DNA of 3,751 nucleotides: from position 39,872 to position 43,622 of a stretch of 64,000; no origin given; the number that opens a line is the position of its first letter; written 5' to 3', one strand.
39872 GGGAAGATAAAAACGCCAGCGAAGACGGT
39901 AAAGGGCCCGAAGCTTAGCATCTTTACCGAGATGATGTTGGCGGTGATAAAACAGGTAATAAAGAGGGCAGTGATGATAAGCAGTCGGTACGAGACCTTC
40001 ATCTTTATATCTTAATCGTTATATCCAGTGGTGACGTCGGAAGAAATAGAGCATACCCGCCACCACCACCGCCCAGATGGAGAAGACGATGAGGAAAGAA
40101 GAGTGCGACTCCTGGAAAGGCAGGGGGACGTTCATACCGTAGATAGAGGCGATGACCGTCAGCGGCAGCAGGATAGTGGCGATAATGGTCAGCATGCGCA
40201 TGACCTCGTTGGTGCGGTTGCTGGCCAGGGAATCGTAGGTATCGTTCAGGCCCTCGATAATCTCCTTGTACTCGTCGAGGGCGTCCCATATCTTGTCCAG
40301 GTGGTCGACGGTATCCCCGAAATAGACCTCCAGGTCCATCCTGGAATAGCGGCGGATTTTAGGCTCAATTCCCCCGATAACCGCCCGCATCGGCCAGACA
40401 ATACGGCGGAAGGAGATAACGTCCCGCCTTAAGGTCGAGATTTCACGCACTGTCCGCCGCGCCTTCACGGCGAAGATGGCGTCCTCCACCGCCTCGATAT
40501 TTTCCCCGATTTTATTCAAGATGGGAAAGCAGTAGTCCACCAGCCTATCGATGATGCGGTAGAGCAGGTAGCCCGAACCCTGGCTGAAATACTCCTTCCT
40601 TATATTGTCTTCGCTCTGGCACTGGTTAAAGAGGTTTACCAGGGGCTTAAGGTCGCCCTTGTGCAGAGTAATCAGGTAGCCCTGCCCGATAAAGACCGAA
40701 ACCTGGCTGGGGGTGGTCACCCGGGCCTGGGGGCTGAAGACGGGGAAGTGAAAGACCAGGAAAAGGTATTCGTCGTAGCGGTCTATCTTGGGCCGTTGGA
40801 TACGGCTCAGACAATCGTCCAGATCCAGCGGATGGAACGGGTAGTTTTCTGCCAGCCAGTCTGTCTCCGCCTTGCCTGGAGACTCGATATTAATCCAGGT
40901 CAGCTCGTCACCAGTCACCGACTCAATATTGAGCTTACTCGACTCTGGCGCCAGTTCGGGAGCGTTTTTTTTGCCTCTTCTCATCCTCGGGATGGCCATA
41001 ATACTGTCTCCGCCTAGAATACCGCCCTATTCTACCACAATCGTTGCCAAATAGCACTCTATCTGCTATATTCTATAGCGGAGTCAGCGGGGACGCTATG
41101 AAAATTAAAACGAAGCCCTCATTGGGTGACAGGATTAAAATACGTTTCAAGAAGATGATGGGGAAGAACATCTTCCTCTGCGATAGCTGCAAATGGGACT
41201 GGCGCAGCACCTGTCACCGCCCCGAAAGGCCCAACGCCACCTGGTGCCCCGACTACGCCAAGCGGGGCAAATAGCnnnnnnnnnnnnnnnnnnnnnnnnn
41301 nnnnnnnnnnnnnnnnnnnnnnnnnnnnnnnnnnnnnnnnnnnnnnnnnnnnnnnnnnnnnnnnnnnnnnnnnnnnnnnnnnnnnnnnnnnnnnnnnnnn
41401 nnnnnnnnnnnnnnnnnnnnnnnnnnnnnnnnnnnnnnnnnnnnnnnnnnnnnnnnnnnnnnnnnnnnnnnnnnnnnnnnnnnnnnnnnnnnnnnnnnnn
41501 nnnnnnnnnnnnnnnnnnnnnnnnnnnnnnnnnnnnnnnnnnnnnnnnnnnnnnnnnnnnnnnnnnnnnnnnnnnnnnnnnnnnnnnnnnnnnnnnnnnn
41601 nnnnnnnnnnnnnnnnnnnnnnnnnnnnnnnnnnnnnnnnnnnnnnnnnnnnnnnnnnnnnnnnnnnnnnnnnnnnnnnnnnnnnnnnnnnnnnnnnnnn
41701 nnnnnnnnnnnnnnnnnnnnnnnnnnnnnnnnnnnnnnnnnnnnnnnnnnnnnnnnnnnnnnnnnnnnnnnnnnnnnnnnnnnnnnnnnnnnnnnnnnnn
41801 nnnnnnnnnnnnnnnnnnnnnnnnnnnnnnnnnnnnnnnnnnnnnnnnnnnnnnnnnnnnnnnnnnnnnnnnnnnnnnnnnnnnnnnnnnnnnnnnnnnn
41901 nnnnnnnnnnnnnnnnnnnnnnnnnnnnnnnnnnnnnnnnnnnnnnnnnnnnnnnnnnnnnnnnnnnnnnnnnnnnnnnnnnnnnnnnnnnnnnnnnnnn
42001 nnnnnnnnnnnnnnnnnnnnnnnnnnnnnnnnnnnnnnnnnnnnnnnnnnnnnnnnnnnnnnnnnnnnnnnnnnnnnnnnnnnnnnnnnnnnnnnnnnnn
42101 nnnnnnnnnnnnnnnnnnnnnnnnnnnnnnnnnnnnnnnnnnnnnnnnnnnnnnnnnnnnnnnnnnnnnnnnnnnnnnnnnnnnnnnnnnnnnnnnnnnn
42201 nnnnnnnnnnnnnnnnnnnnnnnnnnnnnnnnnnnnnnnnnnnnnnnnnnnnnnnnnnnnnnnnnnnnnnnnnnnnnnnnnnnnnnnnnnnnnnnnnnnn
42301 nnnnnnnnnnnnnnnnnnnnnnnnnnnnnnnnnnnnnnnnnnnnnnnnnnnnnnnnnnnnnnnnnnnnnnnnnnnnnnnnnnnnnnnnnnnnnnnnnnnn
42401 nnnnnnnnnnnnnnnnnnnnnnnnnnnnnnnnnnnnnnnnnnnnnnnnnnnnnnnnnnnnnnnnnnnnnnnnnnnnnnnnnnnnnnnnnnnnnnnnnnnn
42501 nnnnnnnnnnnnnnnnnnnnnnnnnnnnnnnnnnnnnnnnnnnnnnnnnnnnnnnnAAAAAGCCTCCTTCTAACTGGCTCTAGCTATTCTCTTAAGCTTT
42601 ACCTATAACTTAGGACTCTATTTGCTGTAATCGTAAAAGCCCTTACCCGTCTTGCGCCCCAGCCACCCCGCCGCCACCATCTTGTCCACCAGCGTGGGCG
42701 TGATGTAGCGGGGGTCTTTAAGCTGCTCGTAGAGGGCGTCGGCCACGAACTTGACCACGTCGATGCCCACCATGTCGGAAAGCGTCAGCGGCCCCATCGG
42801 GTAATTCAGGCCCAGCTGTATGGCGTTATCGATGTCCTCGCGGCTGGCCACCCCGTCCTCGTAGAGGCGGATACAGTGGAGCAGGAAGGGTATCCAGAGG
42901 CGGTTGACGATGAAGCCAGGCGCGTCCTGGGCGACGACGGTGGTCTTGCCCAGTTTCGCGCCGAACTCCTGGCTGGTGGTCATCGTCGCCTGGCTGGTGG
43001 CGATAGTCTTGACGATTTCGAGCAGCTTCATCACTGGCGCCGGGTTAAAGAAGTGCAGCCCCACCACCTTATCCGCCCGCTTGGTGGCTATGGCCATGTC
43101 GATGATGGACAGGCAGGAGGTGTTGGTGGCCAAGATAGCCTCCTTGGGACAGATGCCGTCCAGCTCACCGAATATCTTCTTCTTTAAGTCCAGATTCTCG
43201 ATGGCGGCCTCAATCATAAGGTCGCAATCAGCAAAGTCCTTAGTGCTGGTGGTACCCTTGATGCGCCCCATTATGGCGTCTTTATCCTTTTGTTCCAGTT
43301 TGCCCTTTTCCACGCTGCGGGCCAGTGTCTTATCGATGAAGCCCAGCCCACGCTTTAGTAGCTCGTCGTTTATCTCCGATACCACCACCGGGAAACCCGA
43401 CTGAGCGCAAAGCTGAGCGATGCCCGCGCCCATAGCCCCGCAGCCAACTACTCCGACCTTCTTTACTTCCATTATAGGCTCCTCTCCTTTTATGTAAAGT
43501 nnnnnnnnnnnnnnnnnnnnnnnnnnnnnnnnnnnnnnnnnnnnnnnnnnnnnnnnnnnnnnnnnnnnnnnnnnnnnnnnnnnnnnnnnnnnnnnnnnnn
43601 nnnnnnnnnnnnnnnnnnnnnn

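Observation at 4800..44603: Dispersed intergenic element: hairpin immediately followed by a conserved G-quadruplex motif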

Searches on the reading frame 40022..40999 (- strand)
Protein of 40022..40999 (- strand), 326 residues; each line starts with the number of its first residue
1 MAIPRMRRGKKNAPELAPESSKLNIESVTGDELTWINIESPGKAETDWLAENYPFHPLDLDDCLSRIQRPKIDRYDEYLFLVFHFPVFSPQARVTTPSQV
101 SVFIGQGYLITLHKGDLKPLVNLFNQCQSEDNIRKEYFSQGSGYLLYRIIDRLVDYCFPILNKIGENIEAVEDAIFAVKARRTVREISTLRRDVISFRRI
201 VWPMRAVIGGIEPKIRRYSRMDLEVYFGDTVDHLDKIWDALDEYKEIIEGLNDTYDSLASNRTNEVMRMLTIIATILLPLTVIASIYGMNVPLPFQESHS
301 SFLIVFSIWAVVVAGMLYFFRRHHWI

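Call 69: search_protein_families(library=pfam, proteins=[window:40022-40999:-], max_evalue=0.00001)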
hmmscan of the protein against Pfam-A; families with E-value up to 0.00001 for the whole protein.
window:40022-40999:- (326 aa): 1 family
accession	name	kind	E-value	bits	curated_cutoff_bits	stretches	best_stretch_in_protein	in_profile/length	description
PF01544.23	CorA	-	7.7e-69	232.7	27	1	31-322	2-292/292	CorA-like Mg2+ transporter protein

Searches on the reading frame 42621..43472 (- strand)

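Call 69: search_protein_families(library=pfam, proteins=[window:42621-43472:-], max_evalue=0.00001)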
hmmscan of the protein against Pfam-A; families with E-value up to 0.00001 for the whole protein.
window:42621-43472:- (284 aa): 2 families
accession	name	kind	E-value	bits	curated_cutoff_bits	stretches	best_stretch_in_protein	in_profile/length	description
PF02737.24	3HCDH_N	-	4.8e-64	216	22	1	5-183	1-179/180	3-hydroxyacyl-CoA dehydrogenase, NAD binding domain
PF00725.27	3HCDH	-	8.1e-33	113.3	22.1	1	186-282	1-97/97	3-hydroxyacyl-CoA dehydrogenase, C-terminal domain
